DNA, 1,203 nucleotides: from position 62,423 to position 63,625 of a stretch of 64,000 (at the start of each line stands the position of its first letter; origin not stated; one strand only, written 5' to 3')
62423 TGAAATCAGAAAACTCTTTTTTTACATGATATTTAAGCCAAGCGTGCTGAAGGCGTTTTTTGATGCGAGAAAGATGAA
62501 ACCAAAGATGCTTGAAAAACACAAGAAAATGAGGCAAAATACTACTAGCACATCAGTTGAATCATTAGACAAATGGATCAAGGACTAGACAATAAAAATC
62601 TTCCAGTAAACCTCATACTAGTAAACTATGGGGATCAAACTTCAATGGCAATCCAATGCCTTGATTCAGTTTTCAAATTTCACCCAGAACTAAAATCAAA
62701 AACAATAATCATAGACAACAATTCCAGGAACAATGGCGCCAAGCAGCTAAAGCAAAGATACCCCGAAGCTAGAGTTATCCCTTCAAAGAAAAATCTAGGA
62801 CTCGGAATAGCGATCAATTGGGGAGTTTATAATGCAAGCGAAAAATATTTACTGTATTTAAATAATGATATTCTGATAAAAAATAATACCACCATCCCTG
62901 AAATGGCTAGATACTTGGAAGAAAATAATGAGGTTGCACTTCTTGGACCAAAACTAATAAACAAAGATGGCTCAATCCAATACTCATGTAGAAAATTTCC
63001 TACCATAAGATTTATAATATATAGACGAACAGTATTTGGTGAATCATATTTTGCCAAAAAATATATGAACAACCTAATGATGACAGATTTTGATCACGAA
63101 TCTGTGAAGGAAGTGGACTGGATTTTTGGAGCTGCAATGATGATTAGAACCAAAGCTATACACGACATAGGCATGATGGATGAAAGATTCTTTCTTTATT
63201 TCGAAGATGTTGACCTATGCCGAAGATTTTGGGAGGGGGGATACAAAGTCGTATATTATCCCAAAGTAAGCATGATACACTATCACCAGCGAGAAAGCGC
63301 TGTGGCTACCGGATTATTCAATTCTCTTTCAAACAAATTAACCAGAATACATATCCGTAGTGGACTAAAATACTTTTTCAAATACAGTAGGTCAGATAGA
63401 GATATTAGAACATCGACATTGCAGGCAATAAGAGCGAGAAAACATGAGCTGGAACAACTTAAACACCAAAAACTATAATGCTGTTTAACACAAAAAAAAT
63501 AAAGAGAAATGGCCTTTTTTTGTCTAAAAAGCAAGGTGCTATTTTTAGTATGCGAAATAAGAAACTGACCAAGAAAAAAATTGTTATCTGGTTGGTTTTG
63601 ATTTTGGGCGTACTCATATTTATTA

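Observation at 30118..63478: About 33-kb glycan-assembly super-locus with three Wzx-like flippases, a Wzy/ligase-like protein and multiple GT-C enzymes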

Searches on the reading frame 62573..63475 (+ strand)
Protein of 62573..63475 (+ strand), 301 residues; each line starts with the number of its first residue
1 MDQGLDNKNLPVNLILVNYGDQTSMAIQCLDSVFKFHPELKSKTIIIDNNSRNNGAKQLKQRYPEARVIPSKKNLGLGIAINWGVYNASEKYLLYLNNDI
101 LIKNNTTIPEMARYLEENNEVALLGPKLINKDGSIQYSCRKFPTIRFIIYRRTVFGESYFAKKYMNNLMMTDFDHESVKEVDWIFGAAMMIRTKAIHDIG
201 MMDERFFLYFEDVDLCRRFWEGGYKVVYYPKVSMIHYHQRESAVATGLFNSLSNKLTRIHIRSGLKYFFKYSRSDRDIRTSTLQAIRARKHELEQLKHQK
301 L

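Call 5: search_protein_families(library=pfam, proteins=[window:62573-63475:+], max_evalue=0.01)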
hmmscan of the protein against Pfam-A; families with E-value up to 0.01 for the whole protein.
window:62573-63475:+ (301 aa): 5 families
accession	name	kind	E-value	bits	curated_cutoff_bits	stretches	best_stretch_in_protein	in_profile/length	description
PF00535.33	Glycos_transf_2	-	4.8e-15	56.3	23.3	1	26-142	13-131/168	Glycosyl transferase family 2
PF13641.12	Glyco_tranf_2_3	-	1.3e-09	38.8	27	1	25-245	15-220/230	Glycosyltransferase like family 2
PF13712.12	Glyco_tranf_2_5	-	2.2e-09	37.8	27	1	77-238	41-191/210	Glycosyltransferase like family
PF13632.12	Glyco_trans_2_3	-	3.1e-07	30.9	27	1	165-235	52-121/198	Glycosyl transferase family group 2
PF02709.20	Glyco_transf_7C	-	0.0032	17.5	23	1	182-231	17-67/78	N-terminal domain of galactosyltransferase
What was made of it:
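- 62573..63478 (+): GT2 glycosyltransferase. Glycos_transf_2 E 4.8e-15 (call 5).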

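Call 24: find_encoding_contigs(protein=window:62573-63475:+, flank=10000, max_places=4)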
Protein window:62573-63475:+ (301 aa): 4 contigs read that carry it; 2 places shown.
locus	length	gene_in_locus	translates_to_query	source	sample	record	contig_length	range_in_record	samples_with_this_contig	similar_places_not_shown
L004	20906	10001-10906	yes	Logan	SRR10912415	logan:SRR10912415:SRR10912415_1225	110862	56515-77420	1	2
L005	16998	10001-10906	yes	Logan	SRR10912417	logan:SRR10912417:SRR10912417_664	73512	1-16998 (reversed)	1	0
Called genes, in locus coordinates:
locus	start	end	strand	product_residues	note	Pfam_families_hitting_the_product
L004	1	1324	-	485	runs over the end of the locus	PF01943:Polysacc_synt, PF13440:Polysacc_synt_3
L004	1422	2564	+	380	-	PF00534:Glycos_transf_1, PF13692:Glyco_trans_1_4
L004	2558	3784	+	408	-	PF00534:Glycos_transf_1 (weak), PF13524:Glyco_trans_1_2, PF13692:Glyco_trans_1_4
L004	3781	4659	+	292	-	PF00535:Glycos_transf_2, PF10111:Glyco_tranf_2_2 (weak), PF13641:Glyco_tranf_2_3, PF13712:Glyco_tranf_2_5 (faint), PF13632:Glyco_trans_2_3 (faint)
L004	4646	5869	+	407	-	PF13231:PMT_2 (weak)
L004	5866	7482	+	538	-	PF11028:TMEM260_N (weak), PF13231:PMT_2 (weak)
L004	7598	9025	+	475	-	PF04932:Wzy_C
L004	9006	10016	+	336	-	PF00535:Glycos_transf_2, PF13641:Glyco_tranf_2_3 (weak), PF13632:Glyco_trans_2_3 (weak)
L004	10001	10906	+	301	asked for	PF00535:Glycos_transf_2, PF13641:Glyco_tranf_2_3, PF13712:Glyco_tranf_2_5 (weak), PF13632:Glyco_trans_2_3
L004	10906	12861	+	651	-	PF13196:DUF4012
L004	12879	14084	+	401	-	PF22694:CtpB_N-like, PF00595:PDZ, PF13180:PDZ_2, PF17820:PDZ_6, PF03572:Peptidase_S41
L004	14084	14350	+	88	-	PF00708:Acylphosphatase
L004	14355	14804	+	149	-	PF01281:Ribosomal_L9_N, PF03948:Ribosomal_L9_C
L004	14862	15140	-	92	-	PF01016:Ribosomal_L27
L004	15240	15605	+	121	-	-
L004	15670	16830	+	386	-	PF00155:Aminotran_1_2 (weak), PF00266:Aminotran_5, PF01212:Beta_elim_lyase (weak)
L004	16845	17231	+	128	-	PF01592:NifU_N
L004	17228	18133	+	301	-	PF13367:PrsW-protease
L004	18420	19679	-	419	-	PF14932:HAUS-augmin3 (weak), PF01551:Peptidase_M23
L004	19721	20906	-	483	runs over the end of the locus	PF00749:tRNA-synt_1c, PF19269:Anticodon_2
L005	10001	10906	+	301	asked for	PF00535:Glycos_transf_2, PF13641:Glyco_tranf_2_3, PF13712:Glyco_tranf_2_5 (weak), PF13632:Glyco_trans_2_3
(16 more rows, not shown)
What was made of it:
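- Flanks are housekeeping genes: HtrA upstream; S41 peptidase, L9, L27 and IscS downstream (calls 5, 24).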

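Call 82: search_protein_families(library=pfam, proteins=[L004:10906-12858:+], max_evalue=1)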
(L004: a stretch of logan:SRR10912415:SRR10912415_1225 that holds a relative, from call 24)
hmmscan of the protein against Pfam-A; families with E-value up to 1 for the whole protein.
L004:10906-12858:+ (651 aa): 3 families
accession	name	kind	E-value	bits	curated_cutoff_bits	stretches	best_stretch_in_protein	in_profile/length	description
PF13196.11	DUF4012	-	6.2e-22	79.1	28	1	244-384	3-141/144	Protein of unknown function (DUF4012)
PF18363.6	PI_PP_I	-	0.064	13.9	28.5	0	288-314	54-80/94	Phosphoinositide phosphatase insertion domain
PF04253.20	TFR_dimer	-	0.086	13.3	27.1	0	66-97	85-116/121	Transferrin receptor-like dimerisation domain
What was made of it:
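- On Wzx/Wzy-dependent polysaccharide pathway (module D): A DUF4012 protein ends the module instead (calls 24, 82).
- Checked: The locus continues into a 651-aa DUF4012 gene that starts at 63478 and runs off the window (calls 24, 82).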
